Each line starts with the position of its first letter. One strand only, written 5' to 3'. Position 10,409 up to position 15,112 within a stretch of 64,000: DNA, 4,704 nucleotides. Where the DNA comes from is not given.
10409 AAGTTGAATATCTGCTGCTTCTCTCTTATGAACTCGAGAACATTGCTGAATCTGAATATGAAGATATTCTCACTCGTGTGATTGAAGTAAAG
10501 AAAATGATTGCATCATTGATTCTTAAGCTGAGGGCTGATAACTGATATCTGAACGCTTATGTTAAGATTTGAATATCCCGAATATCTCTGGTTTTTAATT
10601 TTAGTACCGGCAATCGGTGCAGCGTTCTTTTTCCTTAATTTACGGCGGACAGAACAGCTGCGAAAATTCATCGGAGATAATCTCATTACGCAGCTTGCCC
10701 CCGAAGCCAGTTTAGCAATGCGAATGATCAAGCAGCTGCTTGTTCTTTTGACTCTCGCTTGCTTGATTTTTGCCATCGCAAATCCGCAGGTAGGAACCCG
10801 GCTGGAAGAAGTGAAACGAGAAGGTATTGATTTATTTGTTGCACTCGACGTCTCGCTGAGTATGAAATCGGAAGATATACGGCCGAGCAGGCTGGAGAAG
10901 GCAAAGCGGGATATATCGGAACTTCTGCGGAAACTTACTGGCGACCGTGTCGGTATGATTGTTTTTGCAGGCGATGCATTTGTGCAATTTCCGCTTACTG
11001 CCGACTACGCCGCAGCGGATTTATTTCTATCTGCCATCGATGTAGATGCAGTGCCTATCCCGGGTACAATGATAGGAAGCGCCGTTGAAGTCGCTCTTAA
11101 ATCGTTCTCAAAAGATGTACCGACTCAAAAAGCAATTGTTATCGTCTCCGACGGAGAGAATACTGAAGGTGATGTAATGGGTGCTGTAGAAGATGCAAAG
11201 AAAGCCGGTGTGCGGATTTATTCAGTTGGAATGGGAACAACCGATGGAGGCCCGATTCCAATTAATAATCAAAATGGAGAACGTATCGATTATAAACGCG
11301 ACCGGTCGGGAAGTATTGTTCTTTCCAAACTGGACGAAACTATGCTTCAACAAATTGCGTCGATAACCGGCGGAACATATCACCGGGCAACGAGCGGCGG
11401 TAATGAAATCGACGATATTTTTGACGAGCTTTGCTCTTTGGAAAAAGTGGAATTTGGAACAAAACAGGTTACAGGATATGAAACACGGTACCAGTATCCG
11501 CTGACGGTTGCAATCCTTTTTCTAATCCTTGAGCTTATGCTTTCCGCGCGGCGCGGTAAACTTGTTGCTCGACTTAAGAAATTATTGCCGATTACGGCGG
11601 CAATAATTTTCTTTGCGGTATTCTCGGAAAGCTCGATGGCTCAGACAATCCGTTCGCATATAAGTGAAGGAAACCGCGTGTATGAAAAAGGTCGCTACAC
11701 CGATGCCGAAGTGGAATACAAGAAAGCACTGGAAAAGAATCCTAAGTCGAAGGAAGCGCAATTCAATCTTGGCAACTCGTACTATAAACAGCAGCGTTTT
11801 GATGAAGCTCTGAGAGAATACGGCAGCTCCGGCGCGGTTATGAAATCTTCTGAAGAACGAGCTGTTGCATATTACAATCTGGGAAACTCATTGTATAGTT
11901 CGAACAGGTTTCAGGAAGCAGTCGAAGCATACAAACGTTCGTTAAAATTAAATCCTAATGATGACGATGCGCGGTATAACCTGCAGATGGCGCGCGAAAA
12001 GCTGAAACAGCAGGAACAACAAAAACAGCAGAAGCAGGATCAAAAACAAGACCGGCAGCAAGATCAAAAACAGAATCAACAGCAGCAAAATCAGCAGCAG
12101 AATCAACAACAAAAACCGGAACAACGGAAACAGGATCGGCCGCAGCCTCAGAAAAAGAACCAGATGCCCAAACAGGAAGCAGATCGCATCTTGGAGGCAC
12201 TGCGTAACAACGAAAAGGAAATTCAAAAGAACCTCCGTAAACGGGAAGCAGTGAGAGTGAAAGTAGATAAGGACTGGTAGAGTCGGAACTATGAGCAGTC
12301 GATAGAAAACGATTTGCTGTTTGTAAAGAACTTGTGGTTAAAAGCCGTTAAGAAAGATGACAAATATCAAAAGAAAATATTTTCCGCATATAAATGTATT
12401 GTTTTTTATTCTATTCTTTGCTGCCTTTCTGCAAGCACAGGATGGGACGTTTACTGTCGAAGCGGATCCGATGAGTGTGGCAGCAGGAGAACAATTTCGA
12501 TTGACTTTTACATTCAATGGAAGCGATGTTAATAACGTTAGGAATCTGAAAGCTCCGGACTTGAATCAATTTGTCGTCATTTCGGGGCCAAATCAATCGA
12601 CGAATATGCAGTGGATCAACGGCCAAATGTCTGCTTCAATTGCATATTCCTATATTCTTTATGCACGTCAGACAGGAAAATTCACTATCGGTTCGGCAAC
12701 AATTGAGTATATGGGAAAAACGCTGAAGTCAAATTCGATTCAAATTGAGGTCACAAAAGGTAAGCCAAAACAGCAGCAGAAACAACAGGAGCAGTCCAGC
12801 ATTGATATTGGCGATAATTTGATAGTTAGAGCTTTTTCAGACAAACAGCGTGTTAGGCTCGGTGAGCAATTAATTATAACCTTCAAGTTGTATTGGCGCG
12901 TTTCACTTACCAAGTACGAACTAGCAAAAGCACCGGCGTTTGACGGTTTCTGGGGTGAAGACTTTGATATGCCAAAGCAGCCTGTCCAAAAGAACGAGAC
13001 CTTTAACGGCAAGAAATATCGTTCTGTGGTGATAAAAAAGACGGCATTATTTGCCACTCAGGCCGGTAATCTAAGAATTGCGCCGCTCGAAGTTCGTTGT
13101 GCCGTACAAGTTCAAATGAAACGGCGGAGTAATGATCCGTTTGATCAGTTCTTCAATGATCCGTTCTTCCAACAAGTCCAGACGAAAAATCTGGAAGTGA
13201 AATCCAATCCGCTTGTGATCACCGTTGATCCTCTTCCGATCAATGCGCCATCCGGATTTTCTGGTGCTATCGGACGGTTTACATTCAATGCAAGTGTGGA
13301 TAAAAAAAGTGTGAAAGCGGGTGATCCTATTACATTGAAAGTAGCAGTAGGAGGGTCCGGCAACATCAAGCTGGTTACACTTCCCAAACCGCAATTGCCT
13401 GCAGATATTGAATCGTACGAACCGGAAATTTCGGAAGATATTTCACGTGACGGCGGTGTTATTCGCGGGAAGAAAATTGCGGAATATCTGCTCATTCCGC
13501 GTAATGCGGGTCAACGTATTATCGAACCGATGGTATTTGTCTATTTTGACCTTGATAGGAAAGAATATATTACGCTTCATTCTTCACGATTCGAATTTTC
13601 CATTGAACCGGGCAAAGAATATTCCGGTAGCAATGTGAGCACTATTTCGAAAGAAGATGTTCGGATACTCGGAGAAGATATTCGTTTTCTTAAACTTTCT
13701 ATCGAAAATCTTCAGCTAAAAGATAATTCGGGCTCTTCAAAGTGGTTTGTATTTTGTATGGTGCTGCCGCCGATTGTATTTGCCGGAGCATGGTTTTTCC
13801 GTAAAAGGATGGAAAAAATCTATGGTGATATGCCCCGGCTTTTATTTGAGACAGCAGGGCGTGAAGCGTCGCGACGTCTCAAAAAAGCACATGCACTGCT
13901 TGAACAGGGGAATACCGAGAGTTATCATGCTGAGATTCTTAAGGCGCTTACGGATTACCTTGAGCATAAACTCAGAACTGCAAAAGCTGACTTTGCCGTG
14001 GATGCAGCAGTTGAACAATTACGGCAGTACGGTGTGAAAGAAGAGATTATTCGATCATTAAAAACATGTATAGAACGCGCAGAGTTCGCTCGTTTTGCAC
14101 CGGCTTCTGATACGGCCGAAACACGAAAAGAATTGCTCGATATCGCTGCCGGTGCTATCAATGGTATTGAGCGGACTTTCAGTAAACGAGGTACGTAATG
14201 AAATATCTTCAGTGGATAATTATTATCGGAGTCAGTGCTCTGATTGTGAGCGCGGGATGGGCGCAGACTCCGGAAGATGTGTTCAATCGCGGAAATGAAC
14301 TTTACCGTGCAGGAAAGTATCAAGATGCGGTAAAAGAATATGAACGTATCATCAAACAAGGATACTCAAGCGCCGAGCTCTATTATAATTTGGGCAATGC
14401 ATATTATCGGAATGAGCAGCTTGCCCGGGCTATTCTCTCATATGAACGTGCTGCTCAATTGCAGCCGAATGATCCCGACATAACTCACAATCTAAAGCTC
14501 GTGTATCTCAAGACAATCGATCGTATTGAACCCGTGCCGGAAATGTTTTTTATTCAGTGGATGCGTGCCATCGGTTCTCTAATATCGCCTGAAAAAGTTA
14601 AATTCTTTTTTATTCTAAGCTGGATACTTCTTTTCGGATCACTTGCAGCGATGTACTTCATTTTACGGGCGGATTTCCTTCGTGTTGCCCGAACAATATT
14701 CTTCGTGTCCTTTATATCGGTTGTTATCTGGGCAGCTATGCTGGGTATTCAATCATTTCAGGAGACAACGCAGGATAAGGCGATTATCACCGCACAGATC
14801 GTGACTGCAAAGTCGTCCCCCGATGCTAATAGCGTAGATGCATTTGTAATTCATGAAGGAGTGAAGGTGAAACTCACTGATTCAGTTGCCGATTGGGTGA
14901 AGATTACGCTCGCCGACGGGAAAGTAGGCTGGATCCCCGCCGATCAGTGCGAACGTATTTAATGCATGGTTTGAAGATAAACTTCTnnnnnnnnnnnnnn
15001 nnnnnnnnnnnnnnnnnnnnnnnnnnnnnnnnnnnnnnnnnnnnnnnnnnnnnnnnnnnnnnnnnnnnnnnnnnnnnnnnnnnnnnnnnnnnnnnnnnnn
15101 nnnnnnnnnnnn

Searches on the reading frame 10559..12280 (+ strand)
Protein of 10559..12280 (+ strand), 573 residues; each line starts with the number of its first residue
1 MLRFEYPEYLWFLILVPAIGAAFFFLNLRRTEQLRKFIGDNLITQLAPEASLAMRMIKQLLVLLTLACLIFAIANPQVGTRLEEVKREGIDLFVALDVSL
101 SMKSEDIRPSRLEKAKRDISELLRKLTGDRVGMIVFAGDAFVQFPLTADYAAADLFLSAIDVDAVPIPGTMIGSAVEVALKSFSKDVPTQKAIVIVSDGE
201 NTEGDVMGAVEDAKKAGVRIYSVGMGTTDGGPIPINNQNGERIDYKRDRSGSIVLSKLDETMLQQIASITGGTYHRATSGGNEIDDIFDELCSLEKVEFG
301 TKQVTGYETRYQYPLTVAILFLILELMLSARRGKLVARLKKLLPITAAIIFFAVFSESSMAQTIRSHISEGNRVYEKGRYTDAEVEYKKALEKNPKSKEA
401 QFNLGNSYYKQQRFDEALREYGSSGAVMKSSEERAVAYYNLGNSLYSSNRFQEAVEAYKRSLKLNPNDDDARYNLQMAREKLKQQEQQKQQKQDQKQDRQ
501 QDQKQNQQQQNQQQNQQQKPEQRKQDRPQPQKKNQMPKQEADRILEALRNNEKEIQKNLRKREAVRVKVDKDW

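Call 60: search_protein_families(library=pfam, proteins=[window:10559-12280:+], max_evalue=1e-12)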
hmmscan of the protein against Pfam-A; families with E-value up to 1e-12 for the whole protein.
window:10559-12280:+ (573 aa): 7 families
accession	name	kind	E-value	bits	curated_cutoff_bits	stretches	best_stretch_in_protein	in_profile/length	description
PF07719.23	TPR_2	-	3.1e-20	71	27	0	436-468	2-34/34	Tetratricopeptide repeat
PF00515.34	TPR_1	-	1.6e-19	69.3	27.8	0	435-468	1-34/34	Tetratricopeptide repeat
PF13414.12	TPR_11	-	5.6e-19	68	26.8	0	371-411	1-41/42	TPR repeat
PF00092.34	VWA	-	1.1e-17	65.3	23.8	1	91-256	1-140/174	von Willebrand factor type A domain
PF13432.12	TPR_16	-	4.6e-17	62.6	32.7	0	370-423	3-55/65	Tetratricopeptide repeat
PF13519.12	VWA_2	-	2.4e-15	57.5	27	1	94-200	3-107/107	von Willebrand factor type A domain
PF14559.12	TPR_19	-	1.2e-13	51.6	25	0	376-419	3-46/68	Tetratricopeptide repeat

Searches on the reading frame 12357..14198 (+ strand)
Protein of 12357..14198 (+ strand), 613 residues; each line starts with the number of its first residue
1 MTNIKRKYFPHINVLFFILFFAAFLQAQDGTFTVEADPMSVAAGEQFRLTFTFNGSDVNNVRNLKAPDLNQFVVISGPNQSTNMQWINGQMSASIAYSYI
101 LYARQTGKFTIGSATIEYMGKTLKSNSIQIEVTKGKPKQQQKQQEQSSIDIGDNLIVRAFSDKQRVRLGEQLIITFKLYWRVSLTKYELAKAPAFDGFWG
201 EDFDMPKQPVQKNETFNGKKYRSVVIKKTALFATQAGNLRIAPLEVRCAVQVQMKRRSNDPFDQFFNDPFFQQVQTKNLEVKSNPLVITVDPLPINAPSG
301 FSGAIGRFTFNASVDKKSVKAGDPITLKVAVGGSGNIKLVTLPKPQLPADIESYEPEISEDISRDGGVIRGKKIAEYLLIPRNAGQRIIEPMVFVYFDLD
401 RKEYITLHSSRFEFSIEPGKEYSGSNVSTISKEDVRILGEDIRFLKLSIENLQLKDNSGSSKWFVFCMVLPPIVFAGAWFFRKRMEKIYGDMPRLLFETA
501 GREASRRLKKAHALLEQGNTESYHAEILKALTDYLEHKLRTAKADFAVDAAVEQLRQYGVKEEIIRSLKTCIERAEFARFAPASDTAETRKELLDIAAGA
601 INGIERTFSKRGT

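Call 60: search_protein_families(library=pfam, proteins=[window:12357-14198:+], max_evalue=1e-12)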
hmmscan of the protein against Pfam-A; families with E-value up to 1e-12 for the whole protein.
window:12357-14198:+ (613 aa): 1 family
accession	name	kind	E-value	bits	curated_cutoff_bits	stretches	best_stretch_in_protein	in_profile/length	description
PF13584.12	BatD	-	1.4e-48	163.9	24.1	1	35-132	2-92/92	BatD DUF11 like domain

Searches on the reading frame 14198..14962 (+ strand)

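Call 60: search_protein_families(library=pfam, proteins=[window:14198-14962:+], max_evalue=1e-12)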
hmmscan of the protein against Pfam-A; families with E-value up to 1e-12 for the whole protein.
window:14198-14962:+ (254 aa): 3 families
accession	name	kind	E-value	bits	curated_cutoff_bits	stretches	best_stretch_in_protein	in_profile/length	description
PF07719.23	TPR_2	-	3.7e-14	52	27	0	59-92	1-34/34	Tetratricopeptide repeat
PF13432.12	TPR_16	-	1.2e-13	51.6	32.7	1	30-93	2-65/65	Tetratricopeptide repeat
PF13414.12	TPR_11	-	3.4e-13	49.5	26.8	0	32-72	1-41/42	TPR repeat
